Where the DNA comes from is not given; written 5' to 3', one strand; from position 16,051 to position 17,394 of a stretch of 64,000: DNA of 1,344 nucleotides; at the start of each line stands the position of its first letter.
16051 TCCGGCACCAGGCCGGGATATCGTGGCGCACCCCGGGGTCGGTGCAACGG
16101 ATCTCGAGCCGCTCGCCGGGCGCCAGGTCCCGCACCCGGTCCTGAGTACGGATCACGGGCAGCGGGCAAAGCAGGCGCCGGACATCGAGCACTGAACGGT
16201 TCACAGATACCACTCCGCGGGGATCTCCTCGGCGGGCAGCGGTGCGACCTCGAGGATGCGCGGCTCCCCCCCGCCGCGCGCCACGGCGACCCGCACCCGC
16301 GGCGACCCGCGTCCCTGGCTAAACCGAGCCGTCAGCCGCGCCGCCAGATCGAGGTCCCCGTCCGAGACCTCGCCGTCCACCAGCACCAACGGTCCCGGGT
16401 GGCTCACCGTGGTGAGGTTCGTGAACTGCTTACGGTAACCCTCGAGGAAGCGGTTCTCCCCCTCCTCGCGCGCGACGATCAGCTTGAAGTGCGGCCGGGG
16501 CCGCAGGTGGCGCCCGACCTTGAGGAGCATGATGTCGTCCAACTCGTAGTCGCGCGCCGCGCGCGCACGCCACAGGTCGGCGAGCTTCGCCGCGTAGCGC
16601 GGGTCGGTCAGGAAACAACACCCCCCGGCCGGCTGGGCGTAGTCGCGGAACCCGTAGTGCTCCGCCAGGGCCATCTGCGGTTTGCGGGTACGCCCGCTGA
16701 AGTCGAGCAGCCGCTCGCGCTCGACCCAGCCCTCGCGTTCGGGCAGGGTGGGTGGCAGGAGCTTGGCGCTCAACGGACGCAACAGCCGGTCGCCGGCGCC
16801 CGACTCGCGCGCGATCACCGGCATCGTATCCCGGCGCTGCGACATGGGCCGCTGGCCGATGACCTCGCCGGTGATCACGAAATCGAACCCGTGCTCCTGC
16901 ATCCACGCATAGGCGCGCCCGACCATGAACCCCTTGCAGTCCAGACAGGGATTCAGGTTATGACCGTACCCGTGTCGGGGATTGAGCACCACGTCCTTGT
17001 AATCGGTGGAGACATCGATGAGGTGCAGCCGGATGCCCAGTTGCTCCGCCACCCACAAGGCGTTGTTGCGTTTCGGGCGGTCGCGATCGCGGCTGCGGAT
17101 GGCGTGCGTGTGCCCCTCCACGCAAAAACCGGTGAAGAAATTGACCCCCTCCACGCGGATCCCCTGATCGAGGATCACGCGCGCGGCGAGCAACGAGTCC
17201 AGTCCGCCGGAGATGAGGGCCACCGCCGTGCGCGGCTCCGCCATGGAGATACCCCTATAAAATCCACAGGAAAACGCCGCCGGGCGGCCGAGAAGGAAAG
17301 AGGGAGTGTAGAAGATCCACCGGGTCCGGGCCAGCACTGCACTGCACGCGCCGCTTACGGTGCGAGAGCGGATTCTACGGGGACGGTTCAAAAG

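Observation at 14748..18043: Apparent operon hypothetical - divergent MnmA-like PP-loop ATPase - TusA - CDF metal exporter, abutting the glnA enhancer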

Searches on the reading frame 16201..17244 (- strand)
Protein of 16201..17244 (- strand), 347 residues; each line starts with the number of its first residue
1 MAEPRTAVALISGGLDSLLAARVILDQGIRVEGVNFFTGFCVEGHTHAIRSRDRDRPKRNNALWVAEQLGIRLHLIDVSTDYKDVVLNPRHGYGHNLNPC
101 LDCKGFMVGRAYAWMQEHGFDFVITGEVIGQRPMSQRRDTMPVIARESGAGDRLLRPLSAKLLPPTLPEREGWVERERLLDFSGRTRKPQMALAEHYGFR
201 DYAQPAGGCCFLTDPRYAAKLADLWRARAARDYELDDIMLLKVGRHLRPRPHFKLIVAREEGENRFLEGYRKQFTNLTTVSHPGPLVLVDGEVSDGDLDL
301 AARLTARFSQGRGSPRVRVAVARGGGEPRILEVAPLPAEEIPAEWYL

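Call 3: search_protein_families(library=pfam, proteins=[window:16201-17244:-], max_evalue=0.01)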
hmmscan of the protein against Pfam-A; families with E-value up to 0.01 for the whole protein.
window:16201-17244:- (347 aa): 3 families
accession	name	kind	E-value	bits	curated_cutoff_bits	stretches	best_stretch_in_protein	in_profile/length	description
PF18297.6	NFACT-R_2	-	2.7e-34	117.8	26.9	1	244-346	1-104/104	NFACT protein RNA binding domain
PF03054.22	tRNA_Me_trans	-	1.2e-09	38.6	20.6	1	8-127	4-126/202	tRNA methyl transferase HUP domain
PF02568.20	ThiI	-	5.6e-08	33.1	20.5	1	6-158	5-144/197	Thiamine biosynthesis protein (ThiI)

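Call 4: search_protein_families(library=ncbifam, proteins=[window:16201-17244:-], max_evalue=0.01)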
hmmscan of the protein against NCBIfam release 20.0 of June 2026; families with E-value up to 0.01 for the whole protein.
window:16201-17244:- (347 aa): 5 families
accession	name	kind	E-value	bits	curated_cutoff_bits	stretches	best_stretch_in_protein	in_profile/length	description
NF001138.1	PRK00143.1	equivalog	5.9e-10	38.6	284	1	8-130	3-124/345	tRNA 2-thiouridine(34) synthase MnmA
TIGR00420.1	trmU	equivalog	1.8e-08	33.6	236.95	1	8-127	4-125/351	tRNA 2-thiouridine(34) synthase MnmA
TIGR00342.1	TIGR00342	equivalog_domain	2.4e-08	33.4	264.5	1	6-158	174-312/373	tRNA uracil 4-sulfurtransferase ThiI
NF006222.0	PRK08349.1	subfamily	6.9e-07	29.3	251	1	7-158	3-141/198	hypothetical protein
NF011258.0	PRK14664.1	equivalog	9.8e-05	21.6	680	1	9-128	10-117/362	tRNA 2-thiouridine(34) synthase MnmA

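Call 8: find_homologous_proteins(query=window:16204-17244:-, max_evalue=0.00001)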
Query window:16204-17244:- (347 aa): 8000 proteins with E <= 0.00001 among 8000 candidates; the best 120 are listed.
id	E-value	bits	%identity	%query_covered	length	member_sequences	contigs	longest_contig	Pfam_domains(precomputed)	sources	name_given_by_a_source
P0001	1.2e-232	789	99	100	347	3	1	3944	PF03054.23,PF02568.21,PF18297.7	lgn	-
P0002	9.8e-226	767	96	100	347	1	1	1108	PF03054.23,PF02568.21,PF18297.7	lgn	-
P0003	9.2e-225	763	95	100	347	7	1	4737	PF03054.23,PF02568.21,PF18297.7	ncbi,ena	-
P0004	3.0e-206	703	87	100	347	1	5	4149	PF03054.23,PF02568.21,PF18297.7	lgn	-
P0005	4.0e-201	686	85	100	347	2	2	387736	PF03054.23,PF02568.21,PF18297.7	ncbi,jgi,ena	-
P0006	7.3e-197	672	82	100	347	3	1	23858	PF03054.23,PF02568.21,PF18297.7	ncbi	ncbi:MAG: tRNA (5-methylaminomethyl-2-thiouridylate)-methyltransferase [Gammaproteobacteria bacteriu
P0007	3.6e-189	646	81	100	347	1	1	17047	PF03054.23,PF02568.21,PF18297.7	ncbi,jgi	-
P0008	4.6e-189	646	78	100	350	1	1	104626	PF03054.23,PF02568.21,PF18297.7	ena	-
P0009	2.2e-186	637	79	98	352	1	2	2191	PF03054.23,PF02568.21,PF18297.7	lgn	-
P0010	7.9e-186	635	79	100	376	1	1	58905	PF03054.23,PF02568.21,PF18297.7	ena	-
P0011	8.2e-186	635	78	100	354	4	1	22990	PF03054.23,PF02568.21,PF18297.7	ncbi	ncbi:MAG: tRNA (5-methylaminomethyl-2-thiouridylate)-methyltransferase [Gammaproteobacteria bacteriu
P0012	9.5e-186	635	79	100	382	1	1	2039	PF03054.23,PF02568.21,PF18297.7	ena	-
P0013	1.8e-185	634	78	100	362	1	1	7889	PF03054.23,PF02568.21,PF18297.7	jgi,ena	-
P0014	4.7e-185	633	78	100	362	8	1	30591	PF03054.23,PF02568.21,PF18297.7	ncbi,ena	-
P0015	5.1e-185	633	77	100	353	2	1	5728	PF03054.23,PF02568.21,PF18297.7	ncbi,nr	ncbi:MAG: tRNA (5-methylaminomethyl-2-thiouridylate)-methyltransferase [Gammaproteobacteria bacteriu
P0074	9.3e-180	615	77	100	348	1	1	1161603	PF03054.23,PF02568.21,PF18297.7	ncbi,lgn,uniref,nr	ncbi:tRNA (5-methylaminomethyl-2-thiouridylate)-methyltransferase [Inmirania thermothiophila]|uniref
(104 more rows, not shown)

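Call 15: find_encoding_contigs(protein=P0005, flank=8000, max_places=3)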
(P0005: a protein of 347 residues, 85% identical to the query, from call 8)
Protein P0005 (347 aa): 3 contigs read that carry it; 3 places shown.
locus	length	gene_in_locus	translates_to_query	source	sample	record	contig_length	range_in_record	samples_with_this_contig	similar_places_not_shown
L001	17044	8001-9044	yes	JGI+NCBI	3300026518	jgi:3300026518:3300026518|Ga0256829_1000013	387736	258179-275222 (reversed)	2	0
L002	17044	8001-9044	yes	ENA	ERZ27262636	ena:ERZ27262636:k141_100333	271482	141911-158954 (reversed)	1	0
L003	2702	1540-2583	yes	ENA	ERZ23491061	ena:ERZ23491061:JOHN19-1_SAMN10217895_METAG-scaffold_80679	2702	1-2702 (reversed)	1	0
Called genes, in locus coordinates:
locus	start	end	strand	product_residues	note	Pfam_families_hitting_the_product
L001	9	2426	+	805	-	PF02518:HATPase_c, PF00204:DNA_gyraseB, PF01751:Toprim, PF21249:GyrB_hook, PF18053:GyrB_insert, PF00986:DNA_gyraseB_C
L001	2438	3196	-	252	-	PF01553:Acyltransferase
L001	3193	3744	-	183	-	PF00702:Hydrolase, PF13344:Hydrolase_6 (weak), PF13419:HAD_2 (faint), PF13242:Hydrolase_like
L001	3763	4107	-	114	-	-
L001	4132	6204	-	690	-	PF02092:tRNA_synt_2f, PF05746:DALR_1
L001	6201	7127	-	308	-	PF02091:tRNA-synt_2e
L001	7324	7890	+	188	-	-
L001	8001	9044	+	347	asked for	PF02568:ThiI, PF03054:tRNA_Me_trans, PF18297:NFACT-R_2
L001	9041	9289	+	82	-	PF01206:TusA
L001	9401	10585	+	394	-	PF01545:Cation_efflux, PF16916:ZT_dimer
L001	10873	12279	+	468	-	PF03951:Gln-synt_N, PF00120:Gln-synt_C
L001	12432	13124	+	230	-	PF13511:DUF4124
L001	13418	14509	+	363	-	PF00989:PAS, PF08448:PAS_4 (weak), PF00512:HisKA, PF02518:HATPase_c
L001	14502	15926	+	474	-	PF00072:Response_reg, PF00158:Sigma54_activat, PF14532:Sigma54_activ_2, PF07728:AAA_5 (weak), PF25601:AAA_lid_14, PF02954:HTH_8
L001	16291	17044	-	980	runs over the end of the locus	PF13385:Laminin_G_3 (faint), PF20419:DUF6701, PF28243:DUF6701_2nd, PF28247:DUF6701_3rd, PF28238:DUF6701_4th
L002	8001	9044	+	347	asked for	PF02568:ThiI, PF03054:tRNA_Me_trans, PF18297:NFACT-R_2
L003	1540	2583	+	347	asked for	PF02568:ThiI, PF03054:tRNA_Me_trans, PF18297:NFACT-R_2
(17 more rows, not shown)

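Call 16: find_encoding_contigs(protein=P0074, flank=8000, max_places=3)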
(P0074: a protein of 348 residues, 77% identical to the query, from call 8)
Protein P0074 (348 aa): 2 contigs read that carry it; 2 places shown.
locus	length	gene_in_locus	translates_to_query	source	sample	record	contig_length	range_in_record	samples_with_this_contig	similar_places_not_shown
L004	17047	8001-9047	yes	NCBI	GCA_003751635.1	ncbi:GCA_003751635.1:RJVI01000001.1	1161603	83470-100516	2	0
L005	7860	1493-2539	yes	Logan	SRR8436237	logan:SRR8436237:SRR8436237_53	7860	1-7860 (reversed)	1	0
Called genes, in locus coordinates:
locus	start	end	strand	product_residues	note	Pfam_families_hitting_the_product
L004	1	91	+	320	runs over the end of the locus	PF02951:GSH-S_N, PF02955:GSH-S_ATP, PF08443:RimK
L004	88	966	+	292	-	PF13103:TonB_2 (weak), PF03544:TonB_C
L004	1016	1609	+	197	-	PF02660:G3P_acyltransf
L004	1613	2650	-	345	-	PF00814:TsaD, PF22521:HypF_C_2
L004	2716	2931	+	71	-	PF01165:Ribosomal_S21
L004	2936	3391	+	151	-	PF09424:YqeY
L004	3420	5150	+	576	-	PF01807:Zn_ribbon_DnaG, PF08275:DNAG_N, PF01751:Toprim, PF13155:Toprim_2, PF13362:Toprim_3, PF13662:Toprim_4, PF10410:DnaB_bind, PF08278:DnaG_DnaB_bind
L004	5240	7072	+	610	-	PF03979:Sigma70_r1_1, PF00140:Sigma70_r1_2, PF04546:Sigma70_ner, PF04542:Sigma70_r2, PF04539:Sigma70_r3, PF04545:Sigma70_r4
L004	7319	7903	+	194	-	-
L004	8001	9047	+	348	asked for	PF02568:ThiI, PF03054:tRNA_Me_trans, PF18297:NFACT-R_2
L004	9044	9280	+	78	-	PF01206:TusA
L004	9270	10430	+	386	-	PF01545:Cation_efflux, PF16916:ZT_dimer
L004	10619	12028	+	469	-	PF03951:Gln-synt_N, PF00120:Gln-synt_C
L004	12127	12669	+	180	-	PF13511:DUF4124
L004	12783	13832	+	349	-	PF00989:PAS, PF08448:PAS_4, PF13188:PAS_8 (faint), PF13426:PAS_9 (weak), PF00512:HisKA, PF02518:HATPase_c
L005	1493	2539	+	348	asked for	PF02568:ThiI, PF03054:tRNA_Me_trans, PF18297:NFACT-R_2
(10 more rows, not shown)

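Call 21: search_solved_structures(query=A1, max_evalue=0.01, show_alignments=2)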
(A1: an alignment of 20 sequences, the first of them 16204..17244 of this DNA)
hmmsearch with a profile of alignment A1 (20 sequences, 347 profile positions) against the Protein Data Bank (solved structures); distinct sequences matched with E-value up to 0.01: 3.
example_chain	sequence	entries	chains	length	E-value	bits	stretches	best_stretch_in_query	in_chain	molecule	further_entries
2der_A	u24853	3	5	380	5.1e-06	29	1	3-130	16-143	tRNA-specific 2-thiouridylase mnmA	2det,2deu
9hln_A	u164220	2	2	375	0.00091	21.6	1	5-128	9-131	tRNA-specific 2-thiouridylase MnmA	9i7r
2c5s_A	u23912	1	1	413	0.0031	19.8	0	6-145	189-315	PROBABLE THIAMINE BIOSYNTHESIS PROTEIN THII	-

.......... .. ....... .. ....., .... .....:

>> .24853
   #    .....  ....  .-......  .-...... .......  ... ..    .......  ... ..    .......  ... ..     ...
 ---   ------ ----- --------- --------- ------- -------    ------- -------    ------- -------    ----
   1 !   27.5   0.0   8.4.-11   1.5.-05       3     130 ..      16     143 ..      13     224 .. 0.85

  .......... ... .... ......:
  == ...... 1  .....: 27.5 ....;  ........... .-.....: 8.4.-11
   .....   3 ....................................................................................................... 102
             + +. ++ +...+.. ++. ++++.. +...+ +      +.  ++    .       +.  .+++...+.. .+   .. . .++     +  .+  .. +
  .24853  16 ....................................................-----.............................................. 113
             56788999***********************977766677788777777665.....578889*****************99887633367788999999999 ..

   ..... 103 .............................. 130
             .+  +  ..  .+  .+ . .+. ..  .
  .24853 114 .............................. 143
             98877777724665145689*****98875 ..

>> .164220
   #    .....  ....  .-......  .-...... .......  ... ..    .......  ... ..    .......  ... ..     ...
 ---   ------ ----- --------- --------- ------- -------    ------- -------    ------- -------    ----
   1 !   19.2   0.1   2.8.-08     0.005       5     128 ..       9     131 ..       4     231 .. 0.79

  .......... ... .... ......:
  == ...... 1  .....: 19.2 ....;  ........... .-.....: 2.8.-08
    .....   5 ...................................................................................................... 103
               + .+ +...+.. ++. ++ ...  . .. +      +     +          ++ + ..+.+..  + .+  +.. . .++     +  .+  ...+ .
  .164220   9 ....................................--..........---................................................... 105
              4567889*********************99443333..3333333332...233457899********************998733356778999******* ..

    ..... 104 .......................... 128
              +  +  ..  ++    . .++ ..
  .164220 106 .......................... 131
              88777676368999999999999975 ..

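Call 24: find_related_loci(query=A1, collection=genome_contigs, flank=6000)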
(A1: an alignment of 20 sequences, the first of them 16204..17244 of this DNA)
Query A1 (347 aa) in genome_contigs; peptide patterns used: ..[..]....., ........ (x = any residue, [..] = any of these).
600 stretches matched a pattern (row limit reached: there are more); 587 encode a relative of the query (tblastn E <= 1e-3); the best 80 are kept; 80 distinct loci.
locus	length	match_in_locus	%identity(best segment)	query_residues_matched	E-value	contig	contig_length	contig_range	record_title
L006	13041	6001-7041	85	1-347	0e+0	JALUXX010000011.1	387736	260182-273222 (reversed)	MAG: Gammaproteobacteria bacterium isolate 131-447_metabat2_scaf2bin.039 131-447_scaffold_13_c1, whole genome shotgun se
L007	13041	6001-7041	78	1-347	0e+0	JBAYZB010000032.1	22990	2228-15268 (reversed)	MAG: Gammaproteobacteria bacterium isolate SO_2017_CLC_44 scaffold_2798_c1_PH3_2017, whole genome shotgun sequence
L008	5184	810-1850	77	1-347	0e+0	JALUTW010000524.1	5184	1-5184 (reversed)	MAG: Chromatiales bacterium isolate 128-326_maxbin2_scaf2bin.045 128-326_scaffold_9441_c1, whole genome shotgun sequence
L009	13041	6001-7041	74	1-347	0e+0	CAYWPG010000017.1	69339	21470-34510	MAG TPA_asm: uncultured Alkalilimnicola sp. isolate SRP268622_co1_559 genome assembly, contig: NODE_629_length_69339_cov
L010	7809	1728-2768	76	1-347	0e+0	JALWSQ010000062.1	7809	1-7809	MAG: Thiohalobacter sp. isolate M2_metabat2_scaf2bin.091 M2_NODE_14915_length_7809_cov_5.451315, whole genome shotgun se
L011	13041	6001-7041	76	1-347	0e+0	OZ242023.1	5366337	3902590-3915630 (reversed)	MAG: Gammaproteobacteria bacterium isolate bb6fca1c-7aa0-4b6b-ab67-8beeb69306b8 genome assembly, chromosome: 1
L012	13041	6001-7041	74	1-347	0e+0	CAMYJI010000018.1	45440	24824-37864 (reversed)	MAG: uncultured Ectothiorhodospiraceae bacterium isolate ES_Gamma_053 genome assembly, contig: scaffold_282, whole genom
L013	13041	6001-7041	74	1-347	0e+0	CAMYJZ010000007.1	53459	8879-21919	MAG: uncultured Ectothiorhodospiraceae bacterium isolate ES_M_Gamma_051 genome assembly, contig: scaffold_639, whole gen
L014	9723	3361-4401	74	1-347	1e-180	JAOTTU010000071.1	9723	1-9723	MAG: Gammaproteobacteria bacterium isolate 13_July_SF_Bin31 13_July_SF_Bin31_scaffold_3015_c1, whole genome shotgun sequ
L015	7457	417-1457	74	1-347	3e-180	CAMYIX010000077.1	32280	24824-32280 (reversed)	MAG: uncultured Ectothiorhodospiraceae bacterium isolate ES_Gamma_052 genome assembly, contig: scaffold_787, whole genom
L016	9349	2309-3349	73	1-347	9e-180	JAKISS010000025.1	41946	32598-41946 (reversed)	MAG: Gammaproteobacteria bacterium isolate D96SM.bin.23 NODE_686_length_41946_cov_54.798924, whole genome shotgun sequen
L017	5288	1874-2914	75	1-347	0e+0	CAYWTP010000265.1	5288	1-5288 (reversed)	MAG TPA_asm: uncultured Ectothiorhodospiraceae bacterium isolate SRP214966_co3_144 genome assembly, contig: NODE_31006_l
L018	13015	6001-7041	73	1-347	1e-179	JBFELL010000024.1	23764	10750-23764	MAG: Gammaproteobacteria bacterium isolate Mix_mud02.2020.12.48 k141_1037784_length_23764_cov_12.4235, whole genome shot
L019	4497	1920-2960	74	1-347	0e+0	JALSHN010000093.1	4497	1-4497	MAG: Gammaproteobacteria bacterium isolate 354-166_metabat1_scaf2bin.094 354-166_scaffold_17664_c1, whole genome shotgun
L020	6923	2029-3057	73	5-347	2e-179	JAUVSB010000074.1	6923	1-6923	MAG: Gammaproteobacteria bacterium isolate CSMAG_729 CSMAG_729_k127_1556203_length_6923_cov_102.3977, whole genome shotg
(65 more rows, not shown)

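Call 26: search_protein_representatives(protein=window:16204-17244:-)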
Query: 347 residues. Proteins with E-value up to 0.001 (for the whole library): 2446; up to 1e-10: 1677; up to 1e-30: 909. The best 150 are listed.
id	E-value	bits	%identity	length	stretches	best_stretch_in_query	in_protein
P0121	1.3e-152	524.3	69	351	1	3-325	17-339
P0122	1.3e-103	363.2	54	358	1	2-346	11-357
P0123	3.1e-102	358.7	72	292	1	18-233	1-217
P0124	9.7e-99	347.2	74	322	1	86-294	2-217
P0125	3.3e-98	345.4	52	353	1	4-327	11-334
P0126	4.4e-98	345.0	49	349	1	6-335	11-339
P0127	5.8e-97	341.3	47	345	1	5-347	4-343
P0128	3.1e-95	335.6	72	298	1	51-251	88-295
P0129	5.3e-95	334.9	49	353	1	4-343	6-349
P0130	1.7e-94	333.2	50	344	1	7-339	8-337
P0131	6.5e-92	324.7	48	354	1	4-341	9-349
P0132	6.6e-92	324.7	49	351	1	7-342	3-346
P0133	5.3e-91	321.7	50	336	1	7-346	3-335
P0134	1.5e-89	316.9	48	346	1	6-341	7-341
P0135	2.5e-87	309.6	48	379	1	2-337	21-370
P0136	1.8e-86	306.8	48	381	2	5-227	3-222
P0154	1.3e-77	277.7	47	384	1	6-335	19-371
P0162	5.5e-75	269.1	44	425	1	7-345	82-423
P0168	8.9e-73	261.8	44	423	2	4-290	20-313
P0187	2.2e-68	247.3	44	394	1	5-304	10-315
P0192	3.2e-68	246.8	47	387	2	71-329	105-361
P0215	4.7e-66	239.7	42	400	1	4-298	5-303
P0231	3.9e-64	233.4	43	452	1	3-290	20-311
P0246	3.5e-63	230.2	36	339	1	8-324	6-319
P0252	2.4e-62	227.4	43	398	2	6-248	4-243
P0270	5.3e-61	223.1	49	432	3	89-291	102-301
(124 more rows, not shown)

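Call 27: predict_structure(alignment_id=A1)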
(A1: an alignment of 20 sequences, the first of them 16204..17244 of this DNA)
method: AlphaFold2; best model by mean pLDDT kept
length: 347 residues; sequences in the alignment: 20
mean_pLDDT: 80.8   pTM: 0.67
mean pLDDT of the five models: 80.8, 79.5, 78.4, 78.0, 72.4
residues with pLDDT >= 90: 146; 70-90: 115; 50-70: 65; < 50: 21
segments of 3 or more residues with pLDDT < 50: 42-47, 92-96, 206-208, 211-215
pLDDT, mean of each block of 10 residues (from residue 1): 85 86 96 82 50 60 86 87 68 52 87 96 91 74 89 95 93 94 86 91 57 50 57 54 76 84 75 91 91 92 95 94 89 95 78
secondary structure, 60 per line:
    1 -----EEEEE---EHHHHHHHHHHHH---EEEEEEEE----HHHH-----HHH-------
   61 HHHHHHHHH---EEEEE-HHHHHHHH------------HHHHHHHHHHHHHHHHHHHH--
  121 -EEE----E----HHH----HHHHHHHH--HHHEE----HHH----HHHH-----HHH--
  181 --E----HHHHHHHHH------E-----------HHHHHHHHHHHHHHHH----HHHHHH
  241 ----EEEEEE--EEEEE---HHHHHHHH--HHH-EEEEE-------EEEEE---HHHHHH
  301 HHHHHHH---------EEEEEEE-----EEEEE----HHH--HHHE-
elements in order: E6-10 H15-26 E30-37 H42-45 H61-69 E73-77 H79-86 H99-118 E122-124 H141-148 H167-170 H188-196 H215-230 H235-240 E245-250 E253-257 H261-268 E275-279 E287-291 H295-307 E317-323 E329-333

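Call 30: find_homologous_proteins(query=P0246, max_evalue=1e-10)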
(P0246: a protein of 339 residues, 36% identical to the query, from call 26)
Query P0246 (339 aa): 7998 proteins with E <= 1e-10 among 8000 candidates; the best 120 are listed.
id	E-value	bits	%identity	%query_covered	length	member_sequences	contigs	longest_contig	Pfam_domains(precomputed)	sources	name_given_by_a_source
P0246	1.9e-218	742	100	100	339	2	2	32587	PF03054.23,PF02568.21,PF18297.7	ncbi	-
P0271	1.8e-130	453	60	100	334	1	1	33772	PF03054.23,PF02568.21,PF18297.7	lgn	-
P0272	5.0e-130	452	62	100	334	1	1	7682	PF03054.23,PF02568.21,PF18297.7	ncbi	ncbi:MAG: hypothetical protein WHV67_04130 [Thermoanaerobaculia bacterium]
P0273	5.1e-130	452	60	100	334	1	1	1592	PF03054.23,PF02568.21,PF18297.7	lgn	-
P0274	1.2e-129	451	61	100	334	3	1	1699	PF03054.23,PF02568.21,PF18297.7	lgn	-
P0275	1.6e-129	450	60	93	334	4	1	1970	PF03054.23,PF02568.21,PF18297.7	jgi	-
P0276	4.2e-127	442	60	100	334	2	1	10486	PF03054.23,PF02568.21,PF18297.7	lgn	-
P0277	4.6e-124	432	57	94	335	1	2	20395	PF03054.23,PF02568.21,PF18297.7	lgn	-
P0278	1.5e-123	431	57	94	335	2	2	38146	PF03054.23,PF02568.21,PF18297.7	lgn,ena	-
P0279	8.7e-121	421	56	93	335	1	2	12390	PF03054.23,PF02568.21,PF18297.7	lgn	-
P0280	4.2e-99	350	50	96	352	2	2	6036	PF03054.23,PF02568.21,PF18297.7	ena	-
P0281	3.7e-98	347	51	96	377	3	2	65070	PF03054.23,PF02568.21,PF18297.7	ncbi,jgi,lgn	jgi:tRNA U34 2-thiouridine synthase MnmA/TrmU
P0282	2.2e-97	345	49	100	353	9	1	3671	PF03054.23,PF02568.21,PF18297.7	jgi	jgi:tRNA-uridine 2-sulfurtransferase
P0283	2.0e-95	338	49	95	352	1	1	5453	PF03054.23,PF02568.21,PF18297.7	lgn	-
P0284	2.1e-86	308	46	92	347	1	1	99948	PF03054.23,PF02568.21,PF18297.7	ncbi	ncbi:MAG: hypothetical protein AB1756_06915 [Acidobacteriota bacterium]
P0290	2.2e-82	295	42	99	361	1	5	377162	PF03054.23,PF02568.21,PF18297.7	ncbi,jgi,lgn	-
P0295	1.8e-81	292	45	99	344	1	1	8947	PF03054.23,PF02568.21,PF18297.7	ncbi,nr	ncbi:MAG: hypothetical protein HWN67_20705 [Candidatus Helarchaeota archaeon]|nr:hypothetical protei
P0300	4.5e-81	291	45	96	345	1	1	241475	PF03054.23,PF02568.21,PF18297.7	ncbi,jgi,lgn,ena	-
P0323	1.0e-79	286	44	91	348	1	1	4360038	PF03054.23,PF02568.21,PF18297.7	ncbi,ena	-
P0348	5.1e-79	284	45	94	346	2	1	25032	PF03054.23,PF02568.21,PF18297.7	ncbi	ncbi:MAG: hypothetical protein ABWJ98_02725 [Hydrogenothermaceae bacterium]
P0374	3.7e-78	281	42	99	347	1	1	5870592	PF03054.23,PF02568.21,PF18297.7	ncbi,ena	-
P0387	1.3e-77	280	41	99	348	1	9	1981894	PF03054.23,PF02568.21,PF18297.7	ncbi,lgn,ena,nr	ncbi:MAG: hypothetical protein GKS06_16985 [Acidobacteria bacterium]|nr:hypothetical protein [Acidob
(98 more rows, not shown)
